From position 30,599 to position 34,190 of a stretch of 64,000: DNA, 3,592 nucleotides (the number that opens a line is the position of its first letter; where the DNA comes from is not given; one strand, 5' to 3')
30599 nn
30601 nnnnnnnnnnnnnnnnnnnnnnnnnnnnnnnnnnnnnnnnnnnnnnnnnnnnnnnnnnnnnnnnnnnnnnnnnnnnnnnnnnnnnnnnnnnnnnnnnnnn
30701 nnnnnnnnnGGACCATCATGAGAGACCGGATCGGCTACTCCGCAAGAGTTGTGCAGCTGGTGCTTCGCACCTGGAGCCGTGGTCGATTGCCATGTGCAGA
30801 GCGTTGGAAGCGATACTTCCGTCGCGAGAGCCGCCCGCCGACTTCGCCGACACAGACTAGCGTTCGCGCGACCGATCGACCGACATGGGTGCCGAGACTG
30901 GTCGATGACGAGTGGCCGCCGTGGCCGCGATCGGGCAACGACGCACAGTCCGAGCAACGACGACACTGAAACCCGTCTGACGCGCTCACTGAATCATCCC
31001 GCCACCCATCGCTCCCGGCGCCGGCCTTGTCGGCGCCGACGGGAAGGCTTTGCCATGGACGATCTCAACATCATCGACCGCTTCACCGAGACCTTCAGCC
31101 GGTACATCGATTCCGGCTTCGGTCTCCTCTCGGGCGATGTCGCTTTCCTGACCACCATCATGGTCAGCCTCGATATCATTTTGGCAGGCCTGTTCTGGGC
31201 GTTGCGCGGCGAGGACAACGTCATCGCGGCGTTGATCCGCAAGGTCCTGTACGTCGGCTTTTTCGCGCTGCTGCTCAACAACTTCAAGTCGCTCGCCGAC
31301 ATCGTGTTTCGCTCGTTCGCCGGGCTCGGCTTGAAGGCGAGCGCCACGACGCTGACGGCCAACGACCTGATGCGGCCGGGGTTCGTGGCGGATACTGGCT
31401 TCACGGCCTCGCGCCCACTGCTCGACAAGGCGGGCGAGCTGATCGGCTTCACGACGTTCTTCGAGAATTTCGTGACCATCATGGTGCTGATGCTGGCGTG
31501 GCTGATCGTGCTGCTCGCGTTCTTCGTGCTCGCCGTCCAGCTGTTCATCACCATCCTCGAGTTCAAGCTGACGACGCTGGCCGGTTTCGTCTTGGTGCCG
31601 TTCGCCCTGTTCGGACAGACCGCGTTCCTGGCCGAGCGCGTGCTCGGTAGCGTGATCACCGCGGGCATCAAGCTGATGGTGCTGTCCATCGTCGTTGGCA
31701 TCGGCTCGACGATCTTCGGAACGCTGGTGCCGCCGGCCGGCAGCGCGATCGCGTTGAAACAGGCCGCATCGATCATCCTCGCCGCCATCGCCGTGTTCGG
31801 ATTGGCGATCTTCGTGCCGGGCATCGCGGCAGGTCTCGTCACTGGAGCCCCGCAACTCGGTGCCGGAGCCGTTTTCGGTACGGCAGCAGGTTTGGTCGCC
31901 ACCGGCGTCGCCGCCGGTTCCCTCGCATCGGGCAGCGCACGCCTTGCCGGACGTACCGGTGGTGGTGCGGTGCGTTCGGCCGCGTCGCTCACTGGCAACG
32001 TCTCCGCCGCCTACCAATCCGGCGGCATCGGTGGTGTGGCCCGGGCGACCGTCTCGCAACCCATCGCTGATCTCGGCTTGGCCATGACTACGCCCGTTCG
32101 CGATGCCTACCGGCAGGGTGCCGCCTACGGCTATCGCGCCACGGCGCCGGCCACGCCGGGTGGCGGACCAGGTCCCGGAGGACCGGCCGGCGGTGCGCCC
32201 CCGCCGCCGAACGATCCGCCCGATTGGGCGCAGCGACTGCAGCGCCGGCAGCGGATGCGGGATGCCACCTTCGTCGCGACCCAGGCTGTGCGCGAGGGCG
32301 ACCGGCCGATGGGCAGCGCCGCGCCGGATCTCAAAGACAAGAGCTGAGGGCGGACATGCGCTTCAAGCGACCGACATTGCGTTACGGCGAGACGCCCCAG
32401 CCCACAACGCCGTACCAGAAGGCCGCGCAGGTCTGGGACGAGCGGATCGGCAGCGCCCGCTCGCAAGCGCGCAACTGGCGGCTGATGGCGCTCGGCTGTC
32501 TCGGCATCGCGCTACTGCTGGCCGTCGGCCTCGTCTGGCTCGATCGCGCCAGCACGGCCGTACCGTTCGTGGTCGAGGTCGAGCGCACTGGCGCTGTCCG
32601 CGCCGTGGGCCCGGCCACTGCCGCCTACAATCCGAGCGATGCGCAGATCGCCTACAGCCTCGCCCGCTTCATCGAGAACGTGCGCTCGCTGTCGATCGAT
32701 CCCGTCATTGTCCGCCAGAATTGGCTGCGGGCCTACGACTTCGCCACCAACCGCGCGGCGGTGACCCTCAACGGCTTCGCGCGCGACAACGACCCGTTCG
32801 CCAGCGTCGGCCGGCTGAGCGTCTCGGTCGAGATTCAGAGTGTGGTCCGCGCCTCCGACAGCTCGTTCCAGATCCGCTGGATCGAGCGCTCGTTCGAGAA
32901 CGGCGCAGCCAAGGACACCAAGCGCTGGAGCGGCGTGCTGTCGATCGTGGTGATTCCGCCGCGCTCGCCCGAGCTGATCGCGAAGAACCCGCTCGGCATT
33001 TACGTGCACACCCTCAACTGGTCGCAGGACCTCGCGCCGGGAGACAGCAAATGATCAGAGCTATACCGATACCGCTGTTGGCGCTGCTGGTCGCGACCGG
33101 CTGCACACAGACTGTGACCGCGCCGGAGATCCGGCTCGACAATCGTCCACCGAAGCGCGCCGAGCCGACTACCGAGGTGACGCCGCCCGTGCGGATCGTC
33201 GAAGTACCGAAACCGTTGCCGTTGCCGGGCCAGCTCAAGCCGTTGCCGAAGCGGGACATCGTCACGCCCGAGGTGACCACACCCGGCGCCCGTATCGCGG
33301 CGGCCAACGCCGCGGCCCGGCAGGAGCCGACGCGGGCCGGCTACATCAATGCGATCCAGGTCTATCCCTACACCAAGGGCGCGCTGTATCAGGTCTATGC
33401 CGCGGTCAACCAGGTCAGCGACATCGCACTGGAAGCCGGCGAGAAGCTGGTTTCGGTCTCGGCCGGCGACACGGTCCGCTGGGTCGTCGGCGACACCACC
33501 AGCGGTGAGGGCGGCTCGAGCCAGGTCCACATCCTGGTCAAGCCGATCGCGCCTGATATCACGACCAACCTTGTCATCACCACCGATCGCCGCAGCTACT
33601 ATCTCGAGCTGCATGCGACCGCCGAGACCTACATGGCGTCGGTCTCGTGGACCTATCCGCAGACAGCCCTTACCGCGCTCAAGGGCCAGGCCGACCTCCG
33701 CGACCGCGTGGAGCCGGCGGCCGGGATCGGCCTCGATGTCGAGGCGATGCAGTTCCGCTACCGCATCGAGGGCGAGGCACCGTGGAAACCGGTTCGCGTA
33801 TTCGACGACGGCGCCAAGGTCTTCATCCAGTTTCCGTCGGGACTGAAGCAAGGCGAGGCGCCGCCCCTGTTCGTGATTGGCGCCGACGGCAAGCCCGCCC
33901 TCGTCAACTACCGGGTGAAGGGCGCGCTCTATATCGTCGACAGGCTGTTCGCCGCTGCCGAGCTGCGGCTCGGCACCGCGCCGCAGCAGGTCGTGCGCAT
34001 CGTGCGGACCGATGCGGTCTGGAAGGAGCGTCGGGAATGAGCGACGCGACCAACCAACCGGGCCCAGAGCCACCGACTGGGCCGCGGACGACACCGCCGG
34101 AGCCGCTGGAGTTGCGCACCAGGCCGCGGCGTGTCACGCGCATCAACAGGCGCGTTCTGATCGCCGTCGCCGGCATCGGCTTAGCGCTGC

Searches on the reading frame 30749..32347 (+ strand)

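Call 12: search_protein_families(library=pfam, proteins=[window:30749-32347:+], max_evalue=0.001)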
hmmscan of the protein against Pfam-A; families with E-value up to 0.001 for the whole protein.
window:30749-32347:+ (532 aa): 1 family
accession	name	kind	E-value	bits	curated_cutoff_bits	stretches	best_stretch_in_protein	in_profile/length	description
PF04610.19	TrbL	-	1.2e-48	166.2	25.9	1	140-356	2-215/215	TrbL/VirB6 plasmid conjugal transfer protein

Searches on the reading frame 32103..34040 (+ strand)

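Call 12: search_protein_families(library=pfam, proteins=[window:32103-34040:+], max_evalue=0.001)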
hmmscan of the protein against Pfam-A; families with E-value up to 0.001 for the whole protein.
window:32103-34040:+ (645 aa): 1 family
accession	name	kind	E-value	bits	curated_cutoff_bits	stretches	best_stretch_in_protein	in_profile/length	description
PF03524.21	CagX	-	4.3e-70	236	34.2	1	416-636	1-198/198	Conjugal transfer protein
